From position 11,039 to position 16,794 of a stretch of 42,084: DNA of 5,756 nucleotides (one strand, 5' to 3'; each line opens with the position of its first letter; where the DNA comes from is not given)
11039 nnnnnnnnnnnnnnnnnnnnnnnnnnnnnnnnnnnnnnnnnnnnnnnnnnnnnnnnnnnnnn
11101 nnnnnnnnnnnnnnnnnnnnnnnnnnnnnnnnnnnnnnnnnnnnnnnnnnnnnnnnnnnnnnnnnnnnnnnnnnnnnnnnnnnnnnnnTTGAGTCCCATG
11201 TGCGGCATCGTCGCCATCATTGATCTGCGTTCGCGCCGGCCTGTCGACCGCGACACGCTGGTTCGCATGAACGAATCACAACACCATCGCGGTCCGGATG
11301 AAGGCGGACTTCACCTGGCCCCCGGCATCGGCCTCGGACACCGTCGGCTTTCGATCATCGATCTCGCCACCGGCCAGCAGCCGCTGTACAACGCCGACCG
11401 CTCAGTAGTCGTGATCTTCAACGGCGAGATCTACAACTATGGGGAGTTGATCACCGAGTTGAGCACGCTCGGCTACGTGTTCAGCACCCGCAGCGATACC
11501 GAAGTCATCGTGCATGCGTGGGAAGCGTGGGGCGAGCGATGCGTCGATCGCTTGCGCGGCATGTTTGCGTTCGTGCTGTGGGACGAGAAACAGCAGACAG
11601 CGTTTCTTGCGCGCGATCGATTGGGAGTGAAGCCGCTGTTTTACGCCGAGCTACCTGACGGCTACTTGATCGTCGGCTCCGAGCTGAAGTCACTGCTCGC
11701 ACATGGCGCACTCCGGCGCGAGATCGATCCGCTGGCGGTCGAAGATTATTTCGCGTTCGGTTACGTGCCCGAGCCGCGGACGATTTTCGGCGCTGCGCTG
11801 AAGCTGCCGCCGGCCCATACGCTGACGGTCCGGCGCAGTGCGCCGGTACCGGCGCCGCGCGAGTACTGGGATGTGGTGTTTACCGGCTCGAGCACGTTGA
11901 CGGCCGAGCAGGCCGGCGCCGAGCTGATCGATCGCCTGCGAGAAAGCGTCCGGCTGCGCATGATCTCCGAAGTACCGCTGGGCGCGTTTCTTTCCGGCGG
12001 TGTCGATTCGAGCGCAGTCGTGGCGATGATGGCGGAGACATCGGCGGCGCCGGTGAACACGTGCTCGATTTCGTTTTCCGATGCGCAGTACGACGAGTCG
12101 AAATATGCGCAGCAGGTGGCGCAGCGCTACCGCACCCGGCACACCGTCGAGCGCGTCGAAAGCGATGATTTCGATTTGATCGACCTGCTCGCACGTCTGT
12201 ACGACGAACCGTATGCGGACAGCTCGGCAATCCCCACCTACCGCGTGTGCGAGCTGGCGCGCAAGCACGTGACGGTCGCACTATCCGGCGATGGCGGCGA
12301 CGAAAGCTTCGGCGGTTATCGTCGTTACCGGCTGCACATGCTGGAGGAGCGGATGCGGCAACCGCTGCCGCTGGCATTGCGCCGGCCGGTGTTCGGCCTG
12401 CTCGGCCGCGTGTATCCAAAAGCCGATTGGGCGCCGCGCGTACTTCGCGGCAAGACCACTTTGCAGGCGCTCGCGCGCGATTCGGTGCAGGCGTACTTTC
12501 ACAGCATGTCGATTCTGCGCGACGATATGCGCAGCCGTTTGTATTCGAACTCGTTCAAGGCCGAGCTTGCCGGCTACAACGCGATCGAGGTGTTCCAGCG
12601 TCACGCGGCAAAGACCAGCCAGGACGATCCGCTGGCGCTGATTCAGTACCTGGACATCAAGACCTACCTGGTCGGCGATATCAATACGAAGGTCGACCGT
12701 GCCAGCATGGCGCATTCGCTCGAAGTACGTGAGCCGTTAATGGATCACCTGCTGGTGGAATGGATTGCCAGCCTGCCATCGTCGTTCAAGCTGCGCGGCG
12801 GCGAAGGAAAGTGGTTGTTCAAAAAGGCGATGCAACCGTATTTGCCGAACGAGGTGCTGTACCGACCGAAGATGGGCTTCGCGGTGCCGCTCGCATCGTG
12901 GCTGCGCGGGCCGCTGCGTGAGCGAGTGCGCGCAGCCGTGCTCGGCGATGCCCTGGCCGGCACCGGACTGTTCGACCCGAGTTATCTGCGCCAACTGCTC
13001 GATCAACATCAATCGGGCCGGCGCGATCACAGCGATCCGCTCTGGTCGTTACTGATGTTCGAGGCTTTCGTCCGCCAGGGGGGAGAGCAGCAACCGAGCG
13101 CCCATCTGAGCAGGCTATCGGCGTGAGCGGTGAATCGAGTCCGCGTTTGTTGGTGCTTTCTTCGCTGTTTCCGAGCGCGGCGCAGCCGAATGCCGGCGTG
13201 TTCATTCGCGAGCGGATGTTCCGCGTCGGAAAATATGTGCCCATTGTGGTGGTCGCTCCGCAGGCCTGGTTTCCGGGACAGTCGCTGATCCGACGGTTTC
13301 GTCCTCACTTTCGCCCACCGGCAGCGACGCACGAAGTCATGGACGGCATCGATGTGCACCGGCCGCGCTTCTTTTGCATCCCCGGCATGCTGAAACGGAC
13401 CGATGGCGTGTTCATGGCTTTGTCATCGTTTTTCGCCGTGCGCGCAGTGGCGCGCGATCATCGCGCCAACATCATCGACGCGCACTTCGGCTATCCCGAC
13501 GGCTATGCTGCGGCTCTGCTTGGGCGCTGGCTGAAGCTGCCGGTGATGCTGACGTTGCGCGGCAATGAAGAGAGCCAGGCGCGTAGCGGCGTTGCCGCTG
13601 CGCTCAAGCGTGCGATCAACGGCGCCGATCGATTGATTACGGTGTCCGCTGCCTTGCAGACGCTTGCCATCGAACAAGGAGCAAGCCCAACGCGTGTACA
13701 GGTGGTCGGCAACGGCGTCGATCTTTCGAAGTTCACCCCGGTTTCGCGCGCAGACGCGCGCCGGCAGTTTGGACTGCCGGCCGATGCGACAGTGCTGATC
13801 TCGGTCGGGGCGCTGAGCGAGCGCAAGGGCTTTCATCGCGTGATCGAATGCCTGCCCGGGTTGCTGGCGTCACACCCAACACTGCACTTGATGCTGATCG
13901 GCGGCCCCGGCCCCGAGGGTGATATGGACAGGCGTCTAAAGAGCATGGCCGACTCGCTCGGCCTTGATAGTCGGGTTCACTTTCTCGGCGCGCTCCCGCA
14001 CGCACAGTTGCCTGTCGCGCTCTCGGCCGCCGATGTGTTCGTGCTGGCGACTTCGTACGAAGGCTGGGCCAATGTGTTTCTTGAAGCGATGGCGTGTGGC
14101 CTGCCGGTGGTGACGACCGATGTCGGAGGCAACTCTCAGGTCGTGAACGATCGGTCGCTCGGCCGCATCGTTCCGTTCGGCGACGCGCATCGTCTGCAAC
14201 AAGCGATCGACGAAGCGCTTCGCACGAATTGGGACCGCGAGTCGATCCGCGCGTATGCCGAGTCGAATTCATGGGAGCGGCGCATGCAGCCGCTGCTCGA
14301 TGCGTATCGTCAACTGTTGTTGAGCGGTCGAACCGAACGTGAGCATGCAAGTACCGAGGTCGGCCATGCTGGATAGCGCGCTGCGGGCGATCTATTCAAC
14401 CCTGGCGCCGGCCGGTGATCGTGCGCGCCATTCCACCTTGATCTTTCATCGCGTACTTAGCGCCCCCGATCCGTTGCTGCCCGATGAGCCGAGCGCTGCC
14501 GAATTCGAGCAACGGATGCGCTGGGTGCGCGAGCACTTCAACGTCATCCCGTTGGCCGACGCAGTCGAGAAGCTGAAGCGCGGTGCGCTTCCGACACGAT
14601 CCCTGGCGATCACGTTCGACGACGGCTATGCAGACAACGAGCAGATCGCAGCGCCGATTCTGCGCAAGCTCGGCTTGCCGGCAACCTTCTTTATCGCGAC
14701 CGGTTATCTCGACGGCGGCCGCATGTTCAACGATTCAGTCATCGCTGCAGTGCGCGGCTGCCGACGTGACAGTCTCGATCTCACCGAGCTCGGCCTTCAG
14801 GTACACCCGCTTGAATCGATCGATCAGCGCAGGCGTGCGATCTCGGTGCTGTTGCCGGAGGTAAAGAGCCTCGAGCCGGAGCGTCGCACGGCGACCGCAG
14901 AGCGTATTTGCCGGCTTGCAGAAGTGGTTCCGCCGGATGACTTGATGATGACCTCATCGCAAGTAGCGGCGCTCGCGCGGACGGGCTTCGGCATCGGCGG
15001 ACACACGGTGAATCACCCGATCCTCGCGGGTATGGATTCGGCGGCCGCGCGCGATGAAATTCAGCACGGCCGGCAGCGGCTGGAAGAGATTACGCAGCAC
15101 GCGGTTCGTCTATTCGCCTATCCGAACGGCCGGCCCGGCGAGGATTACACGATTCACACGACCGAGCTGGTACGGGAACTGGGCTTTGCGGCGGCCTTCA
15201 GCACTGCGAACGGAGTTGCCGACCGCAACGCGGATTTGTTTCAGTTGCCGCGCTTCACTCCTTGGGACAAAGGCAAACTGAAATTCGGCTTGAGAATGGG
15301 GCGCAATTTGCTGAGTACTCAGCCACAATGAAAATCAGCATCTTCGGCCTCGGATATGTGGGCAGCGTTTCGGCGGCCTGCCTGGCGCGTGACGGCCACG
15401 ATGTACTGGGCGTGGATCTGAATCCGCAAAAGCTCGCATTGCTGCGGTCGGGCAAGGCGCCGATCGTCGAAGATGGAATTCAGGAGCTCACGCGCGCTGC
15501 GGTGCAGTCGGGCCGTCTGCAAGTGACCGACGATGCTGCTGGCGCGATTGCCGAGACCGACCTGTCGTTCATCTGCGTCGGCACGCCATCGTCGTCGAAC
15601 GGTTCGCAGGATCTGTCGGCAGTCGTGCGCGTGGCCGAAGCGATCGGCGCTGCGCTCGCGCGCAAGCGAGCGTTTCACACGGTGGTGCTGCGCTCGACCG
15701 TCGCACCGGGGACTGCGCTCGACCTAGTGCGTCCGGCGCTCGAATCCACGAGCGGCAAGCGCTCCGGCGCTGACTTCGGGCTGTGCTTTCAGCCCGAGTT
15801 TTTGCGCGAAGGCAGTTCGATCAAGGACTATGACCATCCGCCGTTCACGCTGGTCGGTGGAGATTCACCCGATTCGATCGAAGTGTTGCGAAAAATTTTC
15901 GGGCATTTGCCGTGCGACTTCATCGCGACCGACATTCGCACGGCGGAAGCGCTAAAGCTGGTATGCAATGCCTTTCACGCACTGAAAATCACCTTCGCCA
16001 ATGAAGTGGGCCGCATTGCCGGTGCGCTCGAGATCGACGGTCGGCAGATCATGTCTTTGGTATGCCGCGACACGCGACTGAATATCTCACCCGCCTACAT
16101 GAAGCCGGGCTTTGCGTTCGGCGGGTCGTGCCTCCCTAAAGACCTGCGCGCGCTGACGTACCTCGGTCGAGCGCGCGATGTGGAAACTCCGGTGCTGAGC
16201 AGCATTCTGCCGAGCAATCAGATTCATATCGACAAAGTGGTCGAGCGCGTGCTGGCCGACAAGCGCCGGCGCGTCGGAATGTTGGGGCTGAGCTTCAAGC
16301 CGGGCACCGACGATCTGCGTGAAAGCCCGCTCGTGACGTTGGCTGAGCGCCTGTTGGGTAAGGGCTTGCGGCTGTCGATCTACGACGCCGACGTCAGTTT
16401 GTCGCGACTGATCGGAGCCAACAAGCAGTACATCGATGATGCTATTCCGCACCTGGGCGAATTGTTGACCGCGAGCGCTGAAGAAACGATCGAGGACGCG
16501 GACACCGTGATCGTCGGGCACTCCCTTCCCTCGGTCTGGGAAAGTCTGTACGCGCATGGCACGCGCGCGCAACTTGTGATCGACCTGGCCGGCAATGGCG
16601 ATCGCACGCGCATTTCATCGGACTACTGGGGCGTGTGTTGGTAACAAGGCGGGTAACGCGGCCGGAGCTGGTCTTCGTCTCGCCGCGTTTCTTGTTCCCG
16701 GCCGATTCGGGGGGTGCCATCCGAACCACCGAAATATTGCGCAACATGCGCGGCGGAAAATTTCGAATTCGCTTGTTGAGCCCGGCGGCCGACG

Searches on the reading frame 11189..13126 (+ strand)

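Call 9: search_protein_families(library=ncbifam, proteins=[window:11189-13126:+], max_evalue=0.00001)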
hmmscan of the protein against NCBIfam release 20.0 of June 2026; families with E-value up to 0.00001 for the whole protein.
window:11189-13126:+ (645 aa): 9 families
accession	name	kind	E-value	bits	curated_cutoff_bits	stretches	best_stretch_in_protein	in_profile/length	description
TIGR03108.1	eps_aminotran_1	hypoth_equivalog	0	1088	816.9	1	4-630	1-627/628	XrtA/PEP-CTERM system amidotransferase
TIGR01536.1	asn_synth_AEB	equivalog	1.2e-145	486.5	267.1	1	5-564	1-517/517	asparagine synthase (glutamine-hydrolyzing)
TIGR03104.1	trio_amidotrans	equivalog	1.2e-124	416.7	570.1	2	4-381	1-384/589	N-acetylglutaminylglutamine amidotransferase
NF006949.0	PRK09431.1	equivalog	2.9e-84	283.6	499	3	4-172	1-168/554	asparagine synthase B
NF033535.1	lass_lactam_cya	exception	2.2e-75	254.5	525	2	4-374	1-376/668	lasso peptide isopeptide bond-forming cyclase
NF033561.1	macrolact_Ik_Al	subfamily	6.8e-18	64.6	300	1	114-374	71-331/561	albusnodin/ikarugamycin family macrolactam cyclase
TIGR01134.1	purF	equivalog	1.6e-09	37.7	350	1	48-181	67-211/432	amidophosphoribosyltransferase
NF001484.0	PRK00331.1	subfamily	3.2e-09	35.7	381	1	64-172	86-201/601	isomerizing glutamine--fructose-6-phosphate transaminase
TIGR01135.1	glmS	equivalog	6.4e-09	34.9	418.05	1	64-172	85-200/607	glutamine--fructose-6-phosphate transaminase (isomerizing)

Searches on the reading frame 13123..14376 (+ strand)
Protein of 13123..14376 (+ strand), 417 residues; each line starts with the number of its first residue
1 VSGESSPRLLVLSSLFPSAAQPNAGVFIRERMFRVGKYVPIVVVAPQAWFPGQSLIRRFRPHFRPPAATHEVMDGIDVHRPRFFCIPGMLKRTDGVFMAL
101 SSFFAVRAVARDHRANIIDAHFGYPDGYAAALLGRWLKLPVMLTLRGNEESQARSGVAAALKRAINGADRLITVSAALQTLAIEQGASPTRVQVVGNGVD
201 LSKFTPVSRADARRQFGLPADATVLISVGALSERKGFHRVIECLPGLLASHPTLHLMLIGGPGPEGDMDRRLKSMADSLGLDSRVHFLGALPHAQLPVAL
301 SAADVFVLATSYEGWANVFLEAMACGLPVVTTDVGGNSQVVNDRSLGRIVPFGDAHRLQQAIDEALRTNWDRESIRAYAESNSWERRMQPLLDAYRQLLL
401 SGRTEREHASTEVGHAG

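Call 10: search_protein_families(library=ncbifam, proteins=[window:13123-14376:+], max_evalue=0.00001)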
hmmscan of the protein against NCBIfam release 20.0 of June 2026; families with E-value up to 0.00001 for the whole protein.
window:13123-14376:+ (417 aa): 34 families (the best 25 are shown)
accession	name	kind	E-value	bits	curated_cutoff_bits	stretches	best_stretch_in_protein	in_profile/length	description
NF047684.1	TeichurnBiosyTuaC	equivalog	3.6e-40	138.1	550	1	9-376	3-362/391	teichuronic acid biosynthesis protein TuaC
TIGR03449.1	mycothiol_MshA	equivalog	4e-35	121.5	462.5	1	160-399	157-404/406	D-inositol-3-phosphate glycosyltransferase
TIGR03999.1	thiol_BshA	equivalog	2.6e-31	108.9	273.7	1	106-383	76-353/375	N-acetyl-alpha-D-glucosaminyl L-malate synthase BshA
TIGR03088.1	stp2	hypoth_equivalog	5.6e-31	107.9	409.05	1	169-369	138-339/374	TIGR03088 family PEP-CTERM/XrtA system glycosyltransferase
TIGR04063.1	stp3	hypoth_equivalog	5.6e-31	107.8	442.05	1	103-398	81-395/397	TIGR04063 family PEP-CTERM/XrtA system glycosyltransferase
TIGR04047.1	MSMEG_0565_glyc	hypoth_equivalog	1.6e-30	106.4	259.85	1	157-396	128-372/373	MSMEG_0565 family glycosyltransferase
NF041876.1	EPS_EpsE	equivalog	1.4e-28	100.2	400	1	172-373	166-366/389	exopolysaccharide biosynthesis GT4 family glycosyltransferase EpsE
NF038229.1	Glyco4_Geo_Pelo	equivalog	1.9e-24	86.3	400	1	107-398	48-336/338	GPMC system family 4 glycosyltransferase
TIGR02149.1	glgA_Coryne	subfamily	8.9e-23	81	302.4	1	145-365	119-352/391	glycogen synthase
NF053787.1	GlcN_PG_synth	equivalog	6e-22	78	480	1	151-399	127-360/361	N-acetylglucosaminyl phosphatidylglycerol synthase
TIGR04157.1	glyco_rSAM_CFB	subfamily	3.7e-20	72.3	400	1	162-357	164-355/406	TIGR04157 family glycosyltransferase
NF038011.1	PelF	equivalog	1.1e-17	64.3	100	1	166-384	256-475/489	GT4 family glycosyltransferase PelF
TIGR04005.1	wcaL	equivalog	2.8e-17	62.7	537.6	1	108-366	112-368/406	colanic acid biosynthesis glycosyltransferase WcaL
NF007640.0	PRK10307.1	subfamily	1.9e-16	60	276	1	150-382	154-390/411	WcaI family glycosyltransferase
NF053513.1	Gtran_IagA_BgsA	equivalog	5.6e-15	55.2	460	1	161-397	99-330/333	LTA glycolipid anchor biosynthesis glycosyltransferase, IagA/BgsA family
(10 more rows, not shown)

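Call 63: search_protein_families(library=pfam, proteins=[window:13123-14376:+], max_evalue=0.001)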
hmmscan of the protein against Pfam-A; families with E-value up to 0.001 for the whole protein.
window:13123-14376:+ (417 aa): 6 families
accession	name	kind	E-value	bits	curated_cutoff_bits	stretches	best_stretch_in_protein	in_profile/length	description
PF00534.26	Glycos_transf_1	-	1.4e-38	132.6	26.4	1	209-380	2-170/172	Glycosyl transferases group 1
PF13692.12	Glyco_trans_1_4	-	1.5e-30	106.8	27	1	224-366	3-140/142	Glycosyl transferases group 1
PF13439.12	Glyco_transf_4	-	3.4e-15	56.9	28.5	1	76-202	38-169/170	Glycosyltransferase Family 4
PF13579.12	Glyco_trans_4_4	-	3.3e-13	50.7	29.7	1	66-198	30-158/158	Glycosyl transferase 4-like domain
PF13524.12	Glyco_trans_1_2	-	4.4e-06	27.1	25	1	278-393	27-144/144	Glycosyl transferase-like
PF20706.3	GT4-conflict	-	1.6e-05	24.6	26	1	165-394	144-357/385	Family 4 Glycosyltransferase in conflict systems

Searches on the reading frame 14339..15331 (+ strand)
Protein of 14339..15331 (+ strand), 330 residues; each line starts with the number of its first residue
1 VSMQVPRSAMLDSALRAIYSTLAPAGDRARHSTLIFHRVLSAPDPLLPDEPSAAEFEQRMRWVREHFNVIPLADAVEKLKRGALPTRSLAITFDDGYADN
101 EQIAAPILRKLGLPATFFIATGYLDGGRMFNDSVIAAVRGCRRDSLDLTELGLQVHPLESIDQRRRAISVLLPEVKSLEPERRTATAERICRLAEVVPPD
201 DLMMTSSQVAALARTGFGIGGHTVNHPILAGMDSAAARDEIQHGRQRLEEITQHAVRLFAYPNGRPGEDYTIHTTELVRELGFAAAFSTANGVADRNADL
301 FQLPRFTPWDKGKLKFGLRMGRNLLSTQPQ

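Call 10: search_protein_families(library=ncbifam, proteins=[window:14339-15331:+], max_evalue=0.00001)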
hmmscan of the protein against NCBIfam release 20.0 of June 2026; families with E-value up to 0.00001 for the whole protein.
window:14339-15331:+ (330 aa): 5 families
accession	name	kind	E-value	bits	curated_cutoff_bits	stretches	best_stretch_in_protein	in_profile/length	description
TIGR03933.1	PIA_icaB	equivalog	4.5e-11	42.7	248.35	1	53-133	37-118/245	intercellular adhesin biosynthesis polysaccharide N-deacetylase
TIGR03938.2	deacetyl_PgaB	equivalog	8.9e-10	37.5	321.9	1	52-125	27-102/621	poly-beta-1,6-N-acetyl-D-glucosamine N-deacetylase PgaB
TIGR02764.1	spore_ybaN_pdaB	equivalog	7.8e-09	35.6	237.4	0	208-284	50-122/191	polysaccharide deacetylase family sporulation protein PdaB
TIGR02884.1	spore_pdaA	equivalog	7.5e-08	32.3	298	0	211-287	84-157/224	delta-lactam-biosynthetic de-N-acetylase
NF050820.1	PolSacchBiosHfsH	equivalog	1.8e-06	27.8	400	0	202-304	79-176/249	oligosaccharide deacetylase HfsH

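Call 63: search_protein_families(library=pfam, proteins=[window:14339-15331:+], max_evalue=0.001)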
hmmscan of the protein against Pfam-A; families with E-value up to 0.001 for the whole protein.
window:14339-15331:+ (330 aa): 1 family
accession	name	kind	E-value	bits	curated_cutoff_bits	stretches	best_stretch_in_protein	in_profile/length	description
PF01522.26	Polysacc_deac_1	-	1.6e-21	77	23.1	2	206-284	48-122/124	Polysaccharide deacetylase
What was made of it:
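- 14339..15331 (+): CE4 polysaccharide deacetylase homologue. In other lineages it sits immediately upstream of the ATP-grasp. PF01522 77 bits (call 63).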

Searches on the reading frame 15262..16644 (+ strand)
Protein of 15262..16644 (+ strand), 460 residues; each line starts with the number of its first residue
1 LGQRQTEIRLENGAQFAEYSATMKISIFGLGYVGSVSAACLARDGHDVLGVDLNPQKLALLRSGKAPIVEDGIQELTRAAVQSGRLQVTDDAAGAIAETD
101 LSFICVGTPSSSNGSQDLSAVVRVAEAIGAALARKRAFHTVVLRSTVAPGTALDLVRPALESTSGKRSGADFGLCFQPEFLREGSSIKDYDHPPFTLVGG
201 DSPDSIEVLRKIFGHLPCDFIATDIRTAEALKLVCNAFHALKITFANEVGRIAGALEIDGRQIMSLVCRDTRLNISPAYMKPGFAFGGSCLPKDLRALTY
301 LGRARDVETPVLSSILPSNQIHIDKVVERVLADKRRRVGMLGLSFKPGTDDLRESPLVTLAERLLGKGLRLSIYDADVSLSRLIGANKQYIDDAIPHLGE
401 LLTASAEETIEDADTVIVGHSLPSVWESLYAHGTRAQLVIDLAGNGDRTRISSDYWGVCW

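Call 10: search_protein_families(library=ncbifam, proteins=[window:15262-16644:+], max_evalue=0.00001)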
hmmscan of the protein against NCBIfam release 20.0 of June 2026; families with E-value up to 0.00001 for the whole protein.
window:15262-16644:+ (460 aa): 7 families
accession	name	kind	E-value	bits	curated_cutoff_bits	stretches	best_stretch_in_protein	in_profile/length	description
TIGR03026.1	NDP-sugDHase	subfamily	3.6e-113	378.5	189.8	1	23-425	1-391/413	nucleotide sugar dehydrogenase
NF041297.1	UDPGDh_AglM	equivalog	2.1e-81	274.1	670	1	23-418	1-388/429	UDP-glucose 6-dehydrogenase AglM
NF047673.2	TeichurnBiosyTuaD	equivalog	8.4e-67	226.2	700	1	24-393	3-370/439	UDP-glucose 6-dehydrogenase TuaD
NF040825.1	UDPMaNacDH_Arch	equivalog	4.4e-41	141.1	750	1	23-378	1-351/418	UDP-N-acetyl-D-mannosamine dehydrogenase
NF011631.0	PRK15057.1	equivalog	1.2e-38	133.3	757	1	23-376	1-337/388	UDP-glucose 6-dehydrogenase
NF008286.0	PRK11064.1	equivalog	1.1e-35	123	459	1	23-364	4-349/420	UDP-N-acetyl-D-mannosamine dehydrogenase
NF011729.0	PRK15182.1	equivalog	7.1e-19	67.9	592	1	23-304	7-275/425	Vi polysaccharide biosynthesis UDP-N-acetylglucosamine C-6 dehydrogenase TviB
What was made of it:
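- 15262..16644 (+): NDP-sugar 6-dehydrogenase, the possible source of the uronic acid. Its link to the cassette is inferred only. TIGR03026 378 bits; best partial equivalogs are UDP-glucose dehydrogenases AglM/TuaD, below cut-off (call 10).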

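Call 63: search_protein_families(library=pfam, proteins=[window:15262-16644:+], max_evalue=0.001)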
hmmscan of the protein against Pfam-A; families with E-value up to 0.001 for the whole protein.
window:15262-16644:+ (460 aa): 4 families
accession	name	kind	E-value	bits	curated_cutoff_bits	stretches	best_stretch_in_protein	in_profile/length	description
PF03721.20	UDPG_MGDP_dh_N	-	5.8e-52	176.4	27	1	23-212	1-187/187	UDP-glucose/GDP-mannose dehydrogenase family, NAD binding domain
PF00984.24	UDPG_MGDP_dh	-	1.4e-25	89.6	25.4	1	226-320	1-93/94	UDP-glucose/GDP-mannose dehydrogenase family, central domain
PF03720.21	UDPG_MGDP_dh_C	-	2.9e-12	47.3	30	1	340-441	2-96/103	UDP-glucose/GDP-mannose dehydrogenase family, UDP binding domain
PF03807.23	F420_oxidored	-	9.6e-05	23.3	21.6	0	24-106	1-67/94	NADP oxidoreductase coenzyme F420-dependent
